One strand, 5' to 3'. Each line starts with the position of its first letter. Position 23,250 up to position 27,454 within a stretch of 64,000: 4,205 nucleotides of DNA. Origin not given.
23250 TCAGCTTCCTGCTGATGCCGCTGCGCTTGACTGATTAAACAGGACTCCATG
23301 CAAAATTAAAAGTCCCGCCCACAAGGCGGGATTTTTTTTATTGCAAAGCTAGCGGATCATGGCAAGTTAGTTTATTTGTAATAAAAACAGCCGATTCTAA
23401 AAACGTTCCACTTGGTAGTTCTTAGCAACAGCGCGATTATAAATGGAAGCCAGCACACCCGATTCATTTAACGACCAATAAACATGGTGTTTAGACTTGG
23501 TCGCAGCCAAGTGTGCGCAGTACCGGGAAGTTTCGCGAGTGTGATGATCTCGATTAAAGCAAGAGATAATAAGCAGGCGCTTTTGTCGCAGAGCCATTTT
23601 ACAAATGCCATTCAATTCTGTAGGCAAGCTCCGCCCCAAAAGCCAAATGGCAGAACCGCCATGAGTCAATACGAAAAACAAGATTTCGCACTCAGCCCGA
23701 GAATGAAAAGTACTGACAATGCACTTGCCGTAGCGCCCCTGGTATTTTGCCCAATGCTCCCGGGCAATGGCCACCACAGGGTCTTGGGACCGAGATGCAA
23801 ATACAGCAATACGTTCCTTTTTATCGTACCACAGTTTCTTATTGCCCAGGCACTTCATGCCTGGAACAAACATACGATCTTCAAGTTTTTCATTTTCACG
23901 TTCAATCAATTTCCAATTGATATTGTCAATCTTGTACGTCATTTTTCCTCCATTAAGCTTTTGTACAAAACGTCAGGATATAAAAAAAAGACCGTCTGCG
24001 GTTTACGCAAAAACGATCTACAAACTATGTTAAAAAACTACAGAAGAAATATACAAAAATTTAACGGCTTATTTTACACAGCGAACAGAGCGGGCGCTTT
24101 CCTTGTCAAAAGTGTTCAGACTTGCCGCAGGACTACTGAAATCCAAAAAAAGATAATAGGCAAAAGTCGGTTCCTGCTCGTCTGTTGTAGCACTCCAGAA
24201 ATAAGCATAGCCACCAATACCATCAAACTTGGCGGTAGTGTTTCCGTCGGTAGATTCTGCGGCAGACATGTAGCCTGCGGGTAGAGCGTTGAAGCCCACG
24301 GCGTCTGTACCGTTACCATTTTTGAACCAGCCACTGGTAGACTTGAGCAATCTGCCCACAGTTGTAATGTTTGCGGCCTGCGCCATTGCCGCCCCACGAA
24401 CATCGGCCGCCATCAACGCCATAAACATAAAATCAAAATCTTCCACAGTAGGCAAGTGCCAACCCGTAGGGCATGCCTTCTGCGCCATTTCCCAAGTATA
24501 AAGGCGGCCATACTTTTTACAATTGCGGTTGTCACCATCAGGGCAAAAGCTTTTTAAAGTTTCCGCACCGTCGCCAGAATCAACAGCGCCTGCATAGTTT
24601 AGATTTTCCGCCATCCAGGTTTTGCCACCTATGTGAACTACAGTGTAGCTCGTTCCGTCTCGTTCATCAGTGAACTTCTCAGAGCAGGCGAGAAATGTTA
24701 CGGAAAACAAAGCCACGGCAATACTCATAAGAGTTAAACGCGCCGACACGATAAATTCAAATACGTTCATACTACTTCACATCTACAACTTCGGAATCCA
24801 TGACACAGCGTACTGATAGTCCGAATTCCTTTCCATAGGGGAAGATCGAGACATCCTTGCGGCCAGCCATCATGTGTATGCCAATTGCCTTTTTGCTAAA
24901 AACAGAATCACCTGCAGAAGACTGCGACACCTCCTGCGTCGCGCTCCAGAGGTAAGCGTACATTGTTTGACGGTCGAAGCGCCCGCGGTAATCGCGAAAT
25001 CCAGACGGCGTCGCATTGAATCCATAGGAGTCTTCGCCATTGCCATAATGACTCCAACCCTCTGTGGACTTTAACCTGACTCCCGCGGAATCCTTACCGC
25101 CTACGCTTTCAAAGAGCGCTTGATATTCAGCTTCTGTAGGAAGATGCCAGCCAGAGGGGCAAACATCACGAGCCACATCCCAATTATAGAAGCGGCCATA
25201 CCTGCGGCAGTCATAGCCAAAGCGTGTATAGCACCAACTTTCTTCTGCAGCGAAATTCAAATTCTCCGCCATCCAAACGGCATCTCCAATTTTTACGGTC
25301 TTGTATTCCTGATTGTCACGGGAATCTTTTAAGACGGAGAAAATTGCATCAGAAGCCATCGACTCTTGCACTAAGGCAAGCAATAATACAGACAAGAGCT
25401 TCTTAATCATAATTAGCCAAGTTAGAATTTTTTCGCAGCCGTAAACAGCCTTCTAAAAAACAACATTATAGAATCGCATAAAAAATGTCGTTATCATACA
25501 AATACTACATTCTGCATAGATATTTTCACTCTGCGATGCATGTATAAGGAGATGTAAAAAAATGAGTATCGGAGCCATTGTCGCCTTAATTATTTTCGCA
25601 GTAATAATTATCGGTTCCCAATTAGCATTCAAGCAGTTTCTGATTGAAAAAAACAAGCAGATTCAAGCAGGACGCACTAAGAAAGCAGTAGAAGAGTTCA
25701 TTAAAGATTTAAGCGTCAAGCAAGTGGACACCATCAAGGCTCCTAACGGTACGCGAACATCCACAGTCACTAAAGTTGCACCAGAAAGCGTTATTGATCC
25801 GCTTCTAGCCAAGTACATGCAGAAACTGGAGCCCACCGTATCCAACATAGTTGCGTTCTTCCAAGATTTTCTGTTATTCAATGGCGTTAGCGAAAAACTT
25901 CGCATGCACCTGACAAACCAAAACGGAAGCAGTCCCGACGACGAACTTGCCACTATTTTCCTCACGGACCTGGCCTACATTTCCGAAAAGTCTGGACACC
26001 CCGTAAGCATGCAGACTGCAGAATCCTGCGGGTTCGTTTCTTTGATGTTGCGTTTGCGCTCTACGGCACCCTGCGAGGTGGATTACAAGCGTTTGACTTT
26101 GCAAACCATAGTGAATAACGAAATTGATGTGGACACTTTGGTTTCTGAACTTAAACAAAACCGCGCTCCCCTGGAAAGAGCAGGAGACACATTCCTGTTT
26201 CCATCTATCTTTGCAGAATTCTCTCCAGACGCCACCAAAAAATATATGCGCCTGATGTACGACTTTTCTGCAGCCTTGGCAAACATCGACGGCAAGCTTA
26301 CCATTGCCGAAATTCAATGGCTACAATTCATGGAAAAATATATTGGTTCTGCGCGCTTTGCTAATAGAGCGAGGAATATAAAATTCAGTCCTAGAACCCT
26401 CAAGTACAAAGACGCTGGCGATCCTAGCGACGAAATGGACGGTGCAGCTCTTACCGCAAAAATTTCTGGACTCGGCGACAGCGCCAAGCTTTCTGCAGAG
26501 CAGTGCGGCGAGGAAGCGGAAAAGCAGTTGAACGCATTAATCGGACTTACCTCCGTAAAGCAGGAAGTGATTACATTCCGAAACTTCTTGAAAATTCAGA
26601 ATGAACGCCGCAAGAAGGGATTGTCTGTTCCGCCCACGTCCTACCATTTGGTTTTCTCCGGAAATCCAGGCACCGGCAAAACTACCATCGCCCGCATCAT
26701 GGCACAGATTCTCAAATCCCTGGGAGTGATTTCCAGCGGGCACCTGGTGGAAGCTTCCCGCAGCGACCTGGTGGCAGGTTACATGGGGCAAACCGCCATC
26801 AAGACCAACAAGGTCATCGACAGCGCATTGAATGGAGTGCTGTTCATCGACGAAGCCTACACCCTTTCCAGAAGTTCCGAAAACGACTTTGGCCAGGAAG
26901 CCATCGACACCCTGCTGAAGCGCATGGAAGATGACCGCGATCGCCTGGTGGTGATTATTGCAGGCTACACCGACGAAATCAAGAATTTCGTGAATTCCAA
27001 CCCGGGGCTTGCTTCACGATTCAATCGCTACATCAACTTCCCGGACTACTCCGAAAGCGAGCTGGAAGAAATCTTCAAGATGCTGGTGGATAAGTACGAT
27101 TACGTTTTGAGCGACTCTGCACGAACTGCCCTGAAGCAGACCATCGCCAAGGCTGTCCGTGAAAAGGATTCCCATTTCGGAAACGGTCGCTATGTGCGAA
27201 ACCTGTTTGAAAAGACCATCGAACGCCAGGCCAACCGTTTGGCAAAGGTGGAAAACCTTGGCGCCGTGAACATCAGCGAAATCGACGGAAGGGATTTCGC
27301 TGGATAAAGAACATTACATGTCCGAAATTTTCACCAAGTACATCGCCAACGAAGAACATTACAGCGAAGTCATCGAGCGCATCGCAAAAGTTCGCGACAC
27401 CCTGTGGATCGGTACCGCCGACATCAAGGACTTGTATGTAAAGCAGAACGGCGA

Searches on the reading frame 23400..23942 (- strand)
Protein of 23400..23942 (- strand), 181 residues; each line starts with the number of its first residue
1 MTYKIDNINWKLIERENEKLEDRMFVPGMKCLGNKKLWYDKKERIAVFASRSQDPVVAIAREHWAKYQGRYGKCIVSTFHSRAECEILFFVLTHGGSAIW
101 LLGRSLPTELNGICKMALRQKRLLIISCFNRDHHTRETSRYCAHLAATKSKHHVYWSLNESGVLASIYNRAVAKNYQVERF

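Call 3: search_protein_families(library=pfam, proteins=[window:23400-23942:-], max_evalue=0.01)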
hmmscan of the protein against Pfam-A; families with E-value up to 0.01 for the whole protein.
window:23400-23942:- (181 aa): 0 families

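Call 4: search_protein_families(library=padloc, proteins=[window:23400-23942:-], max_evalue=0.01)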
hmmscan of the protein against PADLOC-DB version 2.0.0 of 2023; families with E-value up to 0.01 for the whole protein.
window:23400-23942:- (181 aa): 1 family
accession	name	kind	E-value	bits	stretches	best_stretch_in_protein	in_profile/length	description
PDLC03927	PsyrA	-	0.0059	13.8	1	32-130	123-220/398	-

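Call 5: search_protein_families(library=ncbifam, proteins=[window:23400-23942:-], max_evalue=0.01)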
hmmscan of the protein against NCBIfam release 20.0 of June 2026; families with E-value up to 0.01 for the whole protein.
window:23400-23942:- (181 aa): 0 families

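Call 42: search_protein_families(library=pfam, proteins=[window:23400-23942:-], max_evalue=0.001)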
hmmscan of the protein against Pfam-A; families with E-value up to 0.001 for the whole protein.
window:23400-23942:- (181 aa): 0 families

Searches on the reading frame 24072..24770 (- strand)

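Call 3: search_protein_families(library=pfam, proteins=[window:24072-24770:-], max_evalue=0.01)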
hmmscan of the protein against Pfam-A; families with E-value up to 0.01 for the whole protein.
window:24072-24770:- (233 aa): 2 families
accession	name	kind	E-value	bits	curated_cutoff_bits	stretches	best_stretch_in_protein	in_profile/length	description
PF09603.15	Fib_succ_major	-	4.1e-33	115.7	33.9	1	45-233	1-187/187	Fibrobacter succinogenes major domain (Fib_succ_major)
PF07603.17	Lcl_C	-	0.0028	18.3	34.9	0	175-233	78-117/117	Lcl C-terminal domain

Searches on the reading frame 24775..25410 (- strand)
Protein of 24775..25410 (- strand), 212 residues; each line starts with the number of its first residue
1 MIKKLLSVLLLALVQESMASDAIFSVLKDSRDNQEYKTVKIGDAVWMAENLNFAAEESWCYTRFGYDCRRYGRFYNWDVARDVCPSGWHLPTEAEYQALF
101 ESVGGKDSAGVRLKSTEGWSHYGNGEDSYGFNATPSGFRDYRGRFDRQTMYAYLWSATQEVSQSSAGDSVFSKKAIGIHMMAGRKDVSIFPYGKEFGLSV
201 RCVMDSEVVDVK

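Call 3: search_protein_families(library=pfam, proteins=[window:24775-25410:-], max_evalue=0.01)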
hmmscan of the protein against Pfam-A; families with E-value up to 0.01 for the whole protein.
window:24775-25410:- (212 aa): 1 family
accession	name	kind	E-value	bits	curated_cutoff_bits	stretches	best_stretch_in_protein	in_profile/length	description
PF09603.15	Fib_succ_major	-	1.2e-30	107.7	33.9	1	39-203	1-186/187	Fibrobacter succinogenes major domain (Fib_succ_major)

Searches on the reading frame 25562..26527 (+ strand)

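Call 6: search_protein_families(library=pfam, proteins=[window:25562-26527:+], max_evalue=10)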
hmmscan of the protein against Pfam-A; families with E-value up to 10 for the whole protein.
seq(322 aa): 1 family
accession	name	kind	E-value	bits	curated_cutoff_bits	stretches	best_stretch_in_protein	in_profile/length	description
PF06480.20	FtsH_ext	-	0.17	12.5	25.5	1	9-69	1-59/103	FtsH Extracellular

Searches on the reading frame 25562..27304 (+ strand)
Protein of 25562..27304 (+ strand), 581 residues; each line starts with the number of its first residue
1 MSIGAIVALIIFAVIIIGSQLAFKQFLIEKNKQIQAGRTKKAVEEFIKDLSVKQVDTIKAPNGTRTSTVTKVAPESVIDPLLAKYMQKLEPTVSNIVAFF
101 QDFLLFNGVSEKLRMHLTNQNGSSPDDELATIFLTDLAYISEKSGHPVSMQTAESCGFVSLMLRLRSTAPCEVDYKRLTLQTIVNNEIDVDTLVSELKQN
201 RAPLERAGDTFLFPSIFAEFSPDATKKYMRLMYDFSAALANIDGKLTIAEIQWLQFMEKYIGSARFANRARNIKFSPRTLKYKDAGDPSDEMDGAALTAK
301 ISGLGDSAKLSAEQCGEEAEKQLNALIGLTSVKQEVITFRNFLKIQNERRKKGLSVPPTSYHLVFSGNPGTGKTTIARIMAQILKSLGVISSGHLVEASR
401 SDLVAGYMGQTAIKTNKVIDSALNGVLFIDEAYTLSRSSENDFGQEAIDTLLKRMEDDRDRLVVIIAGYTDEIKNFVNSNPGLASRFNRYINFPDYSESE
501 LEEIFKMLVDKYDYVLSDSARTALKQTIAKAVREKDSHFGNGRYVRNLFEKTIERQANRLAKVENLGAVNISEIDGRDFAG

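Call 3: search_protein_families(library=pfam, proteins=[window:25562-27304:+], max_evalue=0.01)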
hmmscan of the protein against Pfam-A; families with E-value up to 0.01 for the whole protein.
window:25562-27304:+ (581 aa): 12 families
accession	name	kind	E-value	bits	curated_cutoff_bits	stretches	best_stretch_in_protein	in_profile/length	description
PF00004.35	AAA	-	5.5e-20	72.6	21.2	1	364-494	2-130/131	ATPase family associated with various cellular activities (AAA)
PF17866.7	AAA_lid_6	-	9.5e-16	58.1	24.3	1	518-579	1-60/60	AAA lid domain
PF05496.18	RuvB_N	-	1.2e-06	28.8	27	1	360-441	33-102/159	Holliday junction DNA helicase RuvB P-loop domain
PF01078.27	Mg_chelatase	-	1.2e-05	25.3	20.3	1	360-388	22-50/207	Magnesium chelatase, subunit ChlI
PF13401.12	AAA_22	-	8.6e-05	23.3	27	0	372-470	43-124/130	AAA domain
PF00910.28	RNA_helicase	-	0.0003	21.7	21.5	1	364-413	2-53/105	RNA helicase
PF20720.3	nSTAND3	-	0.0011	19.1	27.2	1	362-388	19-45/155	Novel STAND NTPase 3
PF03266.21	NTPase_1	-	0.0032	17.8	23.9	1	363-401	2-40/168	NTPase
PF13604.12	AAA_30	-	0.0047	17.1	27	0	364-441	22-106/191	AAA domain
PF13245.12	AAA_19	-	0.0056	17.3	25.1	0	363-445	14-78/134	AAA domain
PF13207.12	AAA_17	-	0.006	17.3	27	0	367-422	2-60/136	AAA domain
PF07728.20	AAA_5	-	0.0094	16.4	22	0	362-431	1-74/139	AAA domain (dynein-related subfamily)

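Call 4: search_protein_families(library=padloc, proteins=[window:25562-27304:+], max_evalue=0.01)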
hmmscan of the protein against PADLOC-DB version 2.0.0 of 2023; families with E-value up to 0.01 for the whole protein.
window:25562-27304:+ (581 aa): 8 families
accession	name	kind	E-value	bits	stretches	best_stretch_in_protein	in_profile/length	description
PDLC02196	IetA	-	1.3e-11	42.5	1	325-519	90-273/374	-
PDLC03838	DolB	-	4.7e-09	34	1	480-556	289-366/375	-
PDLC04232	IetA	-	1.9e-08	32.1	1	361-473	117-228/330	-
PDLC02195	IetA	-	1.1e-05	22.9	1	355-457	133-233/395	-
PDLC00915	TRIP13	-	1.8e-05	22.3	1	363-421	66-124/302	TRIP13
PDLC04140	mad8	-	0.00017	19.2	1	360-504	27-114/314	mads_8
PDLC00914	TRIP13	-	0.0026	15.3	1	363-466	74-193/302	TRIP13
PDLC02913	ATPase_I-A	-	0.0076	13.4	0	317-386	34-100/508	-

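Call 5: search_protein_families(library=ncbifam, proteins=[window:25562-27304:+], max_evalue=0.01)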
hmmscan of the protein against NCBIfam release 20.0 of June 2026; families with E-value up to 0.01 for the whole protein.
window:25562-27304:+ (581 aa): 30 families (the best 25 are shown)
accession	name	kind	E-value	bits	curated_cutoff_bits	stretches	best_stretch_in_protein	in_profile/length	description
TIGR02881.1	spore_V_K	equivalog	5.9e-90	300.8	422.95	1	320-578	2-260/261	stage V sporulation protein K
TIGR03922.1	T7SS_EccA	equivalog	2.6e-82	277.2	466.65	1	313-575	265-544/557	type VII secretion AAA-ATPase EccA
TIGR02880.1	cbbX_cfxQ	equivalog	1e-74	251.4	459.25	1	321-563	18-260/284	CbbX protein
NF042959.1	IteA_antiphage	equivalog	2.4e-08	33.6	510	1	330-511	98-270/367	anti-phage ATPase IteA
NF000868.0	PRK00080.1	equivalog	6.4e-08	31.8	282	1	361-441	52-120/330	Holliday junction branch migration DNA helicase RuvB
TIGR00635.1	ruvB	equivalog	8.7e-08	31.5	299.05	1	361-442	31-100/305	Holliday junction branch migration DNA helicase RuvB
NF004549.0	PRK05896.1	equivalog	1.1e-06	27.6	578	1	363-387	41-65/642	DNA polymerase III subunits gamma and tau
TIGR02397.1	dnaX_nterm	equivalog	2.1e-06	27.3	250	1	364-385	40-61/355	DNA polymerase III subunit gamma/tau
TIGR02639.1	ClpA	equivalog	3.6e-06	25.5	993.15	1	364-513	210-365/734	ATP-dependent Clp protease ATP-binding subunit ClpA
NF011514.0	PRK14953.1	equivalog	1.3e-05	24.3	536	1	362-385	40-63/488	DNA polymerase III subunits gamma and tau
TIGR02173.1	cyt_kin_arch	equivalog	2.8e-05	24.2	102.1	1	363-400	3-39/169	(d)CMP kinase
NF003069.1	PRK03992.1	subfamily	4.8e-05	22.7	500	1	354-511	160-317/379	proteasome-activating nucleotidase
TIGR01242.2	TIGR01242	subfamily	8.2e-05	21.7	500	1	363-510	151-299/362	proteasome-activating nucleotidase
NF047748.1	PrtsmActNtasePan1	equivalog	0.00025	20.2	750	1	347-511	170-334/405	proteasome-activating nucleotidase Pan1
NF011523.0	PRK14962.1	equivalog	0.00025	19.9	576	1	360-384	36-60/474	DNA polymerase III subunits gamma and tau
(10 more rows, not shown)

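Call 7: find_homologous_proteins(query=window:25562-27304:+, region=1-320)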
Query window:25562-27304:+, residues 1-320 (320 aa): 64 proteins with E <= 0.001 among 5407 candidates.
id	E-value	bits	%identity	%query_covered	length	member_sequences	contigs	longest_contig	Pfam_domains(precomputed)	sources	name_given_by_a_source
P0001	1.4e-192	656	93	100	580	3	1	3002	PF17866.9,PF00004.36,PF05496.19,PF01078.28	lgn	-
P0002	1.6e-165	568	80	100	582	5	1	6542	PF17866.9,PF00004.36,PF05496.19,PF01078.28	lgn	-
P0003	1.8e-158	545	79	100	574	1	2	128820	PF17866.9,PF00004.36,PF05496.19,PF01078.28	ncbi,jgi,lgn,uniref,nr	ncbi:AAA family ATPase [Fibrobacter sp. UWEL]|uniref:AAA family ATPase n=1 Tax=Fibrobacter sp. UWEL 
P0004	1.6e-148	512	72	100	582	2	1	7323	PF17866.9,PF00004.36,PF05496.19,PF01078.28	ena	-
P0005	6.0e-137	474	71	94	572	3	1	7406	PF17866.9,PF00004.36,PF05496.19,PF01078.28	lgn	-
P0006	1.3e-135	470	71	95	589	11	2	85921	PF17866.9,PF00004.36,PF05496.19,PF01078.28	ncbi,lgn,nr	ncbi:MAG: AAA family ATPase [Fibrobacter sp.]|nr:AAA family ATPase [Fibrobacter sp.]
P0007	1.3e-133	463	69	97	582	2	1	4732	PF17866.9,PF00004.36,PF05496.19,PF01078.28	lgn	-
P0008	9.4e-128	444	67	95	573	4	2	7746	PF17866.9,PF00004.36,PF05496.19,PF01078.28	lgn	-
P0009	2.2e-125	436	64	94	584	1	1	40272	PF17866.9,PF00004.36,PF05496.19,PF01078.28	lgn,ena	-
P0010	9.5e-125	434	62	99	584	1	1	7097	PF17866.9,PF00004.36,PF05496.19,PF01078.28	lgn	-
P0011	5.8e-124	431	65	95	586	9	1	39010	PF17866.9,PF00004.36,PF05496.19,PF01078.28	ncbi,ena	-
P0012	8.0e-123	428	64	95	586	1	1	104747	PF17866.9,PF00004.36,PF05496.19,PF01078.28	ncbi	-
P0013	8.4e-123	427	65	95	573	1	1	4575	PF17866.9,PF00004.36,PF05496.19,PF01078.28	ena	-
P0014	1.4e-120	420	65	95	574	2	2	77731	PF17866.9,PF00004.36,PF05496.19,PF01078.28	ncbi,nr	ncbi:MAG: AAA family ATPase [Fibrobacter sp.]|nr:AAA family ATPase [Fibrobacter sp.]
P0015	4.6e-120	418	63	94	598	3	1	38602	PF17866.9,PF00004.36,PF05496.19,PF01078.28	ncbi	-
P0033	7.5e-65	237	49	76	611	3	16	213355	PF17866.9,PF00004.36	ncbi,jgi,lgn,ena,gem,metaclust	jgi:AAA+ superfamily predicted ATPase|metaclust:\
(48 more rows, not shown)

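Call 28: search_solved_structures(query=A1, max_evalue=10)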
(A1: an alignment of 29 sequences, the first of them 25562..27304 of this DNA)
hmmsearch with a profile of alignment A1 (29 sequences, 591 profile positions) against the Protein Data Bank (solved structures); distinct sequences matched with E-value up to 10: 118 (the best 60 are shown).
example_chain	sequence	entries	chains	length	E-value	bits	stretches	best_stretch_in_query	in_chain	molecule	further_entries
3syk_A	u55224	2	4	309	2.7e-76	260.9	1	324-590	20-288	Protein CbbX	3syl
3zuh_A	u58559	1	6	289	3e-76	260.8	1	324-590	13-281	PROTEIN CBBX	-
9lur_A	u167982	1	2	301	1.9e-74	254.8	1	325-589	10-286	ESX-1 secretion system protein EccA1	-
3j3s_A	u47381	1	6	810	2.9e-06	29.6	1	374-542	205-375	Negative regulator of genetic competence ClpC/MecB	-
3j3t_A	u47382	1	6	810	2.9e-05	26.3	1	374-542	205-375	Negative regulator of genetic competence ClpC/MecB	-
3j3r_A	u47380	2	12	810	3e-05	26.3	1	374-542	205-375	Negative regulator of genetic competence ClpC/MecB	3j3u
7abr_A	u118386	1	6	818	3.1e-05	26.2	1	374-542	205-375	Negative regulator of genetic competence ClpC/MecB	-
5zui_A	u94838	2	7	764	6.3e-05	25.2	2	374-525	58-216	Heat Shock Protein 104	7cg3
6em9_A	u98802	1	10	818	7.4e-05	25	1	374-525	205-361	ATP-dependent Clp protease ATP-binding subunit ClpC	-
6em8_A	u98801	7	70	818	7.5e-05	25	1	374-525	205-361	ATP-dependent Clp protease ATP-binding subunit ClpC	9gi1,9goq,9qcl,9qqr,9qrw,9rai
5vc7_A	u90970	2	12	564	0.00035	22.8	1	373-503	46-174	VCP-like ATPase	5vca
5g4g_A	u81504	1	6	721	0.0007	21.8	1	373-503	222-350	VCP-LIKE ATPASE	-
5g4f_A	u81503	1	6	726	0.00072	21.7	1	373-503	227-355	VCP-LIKE ATPASE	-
5d4w_A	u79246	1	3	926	0.00078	21.6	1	374-525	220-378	Putative heat shock protein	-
9if4_A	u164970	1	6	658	0.001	21.3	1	374-531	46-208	ATP-dependent Clp protease ATP-binding subunit ClpC1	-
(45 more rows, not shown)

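Call 34: predict_structure(alignment_id=A1)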
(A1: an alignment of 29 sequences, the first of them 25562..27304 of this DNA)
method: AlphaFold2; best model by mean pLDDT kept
length: 581 residues; sequences in the alignment: 29
mean_pLDDT: 66.8   pTM: 0.42
mean pLDDT of the five models: 66.8, 66.3, 64.0, 63.1, 59.5
residues with pLDDT >= 90: 30; 70-90: 284; 50-70: 143; < 50: 124
segments of 3 or more residues with pLDDT < 50: 35-76, 169-171, 284-312, 366-369, 404-413, 433-442, 469-473, 475-493
pLDDT, mean of each block of 10 residues (from residue 1): 74 81 75 51 35 31 34 53 83 86 79 74 75 92 87 89 72 70 78 85 75 84 83 88 77 77 56 62 38 26 28 58 67 75 83 71 50 69 72 60 46 56 64 45 52 54 55 47 38 64 85 88 88 66 73 86 81 86 58
secondary structure, 60 per line:
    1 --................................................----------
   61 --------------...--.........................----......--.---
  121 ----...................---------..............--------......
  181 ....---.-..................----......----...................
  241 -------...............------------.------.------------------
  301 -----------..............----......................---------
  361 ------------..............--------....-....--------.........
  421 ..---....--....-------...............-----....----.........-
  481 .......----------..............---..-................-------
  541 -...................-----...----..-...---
elements in order: H3-50 H80-104 H109-114 H125-143 H153-166 H175-184 H190-207 H212-217 H222-240 H248-262 H312-325 H330-351 H373-386 E395-398 H400-403 H412-422 E426-429 H432-435 H443-457 E463-466 H471-479 H481-487 H498-511 H518-533 H542-560

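Call 74: find_encoding_contigs(protein=P0033, flank=5000, max_places=4)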
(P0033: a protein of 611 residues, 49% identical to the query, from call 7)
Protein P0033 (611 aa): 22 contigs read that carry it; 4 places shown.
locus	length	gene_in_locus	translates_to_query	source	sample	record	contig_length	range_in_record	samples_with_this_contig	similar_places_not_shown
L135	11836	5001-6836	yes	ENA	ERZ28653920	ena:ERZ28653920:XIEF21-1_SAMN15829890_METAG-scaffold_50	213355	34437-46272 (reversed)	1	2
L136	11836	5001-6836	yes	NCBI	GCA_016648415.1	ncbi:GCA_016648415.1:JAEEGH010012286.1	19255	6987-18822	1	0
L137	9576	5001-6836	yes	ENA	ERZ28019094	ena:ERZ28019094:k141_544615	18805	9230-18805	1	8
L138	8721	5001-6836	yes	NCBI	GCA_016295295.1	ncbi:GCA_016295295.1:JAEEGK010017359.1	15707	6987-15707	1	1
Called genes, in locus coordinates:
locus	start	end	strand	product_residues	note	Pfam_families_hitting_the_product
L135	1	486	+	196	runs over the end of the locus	PF00574:CLP_protease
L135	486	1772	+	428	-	PF06689:zf-C4_ClpX, PF01078:Mg_chelatase (faint), PF05496:RuvB_N (weak), PF00004:AAA, PF07724:AAA_2, PF07728:AAA_5 (weak), PF13401:AAA_22 (faint), PF10431:ClpB_D2-small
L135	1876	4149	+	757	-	PF02190:LON_substr_bdg, PF13401:AAA_22 (faint), PF08298:AAA_PrkA (weak), PF00004:AAA, PF07728:AAA_5, PF22667:Lon_lid, PF05362:Lon_C, PF13541:ChlI (weak), +2 more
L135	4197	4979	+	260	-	PF01168:Ala_racemase_N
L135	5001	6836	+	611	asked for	PF00004:AAA, PF17866:AAA_lid_6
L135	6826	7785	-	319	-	-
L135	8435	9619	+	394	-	PF00009:GTP_EFTU, PF03144:GTP_EFTU_D2, PF03143:GTP_EFTU_D3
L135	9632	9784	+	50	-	PF00471:Ribosomal_L33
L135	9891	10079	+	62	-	PF00584:SecE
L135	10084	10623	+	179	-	PF02357:NusG, PF00467:KOW (weak), PF23290:KOW5_SPT5 (weak)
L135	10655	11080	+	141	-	PF03946:Ribosomal_L11_N, PF00298:Ribosomal_L11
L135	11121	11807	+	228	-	PF00687:Ribosomal_L1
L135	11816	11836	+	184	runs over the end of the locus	PF00466:Ribosomal_L10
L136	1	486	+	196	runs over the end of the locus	PF00574:CLP_protease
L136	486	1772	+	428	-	PF06689:zf-C4_ClpX, PF01078:Mg_chelatase (faint), PF05496:RuvB_N (weak), PF00004:AAA, PF07724:AAA_2, PF07728:AAA_5 (weak), PF13401:AAA_22 (faint), PF10431:ClpB_D2-small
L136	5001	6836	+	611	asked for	PF00004:AAA, PF17866:AAA_lid_6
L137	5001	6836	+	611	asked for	PF00004:AAA, PF17866:AAA_lid_6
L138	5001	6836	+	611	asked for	PF00004:AAA, PF17866:AAA_lid_6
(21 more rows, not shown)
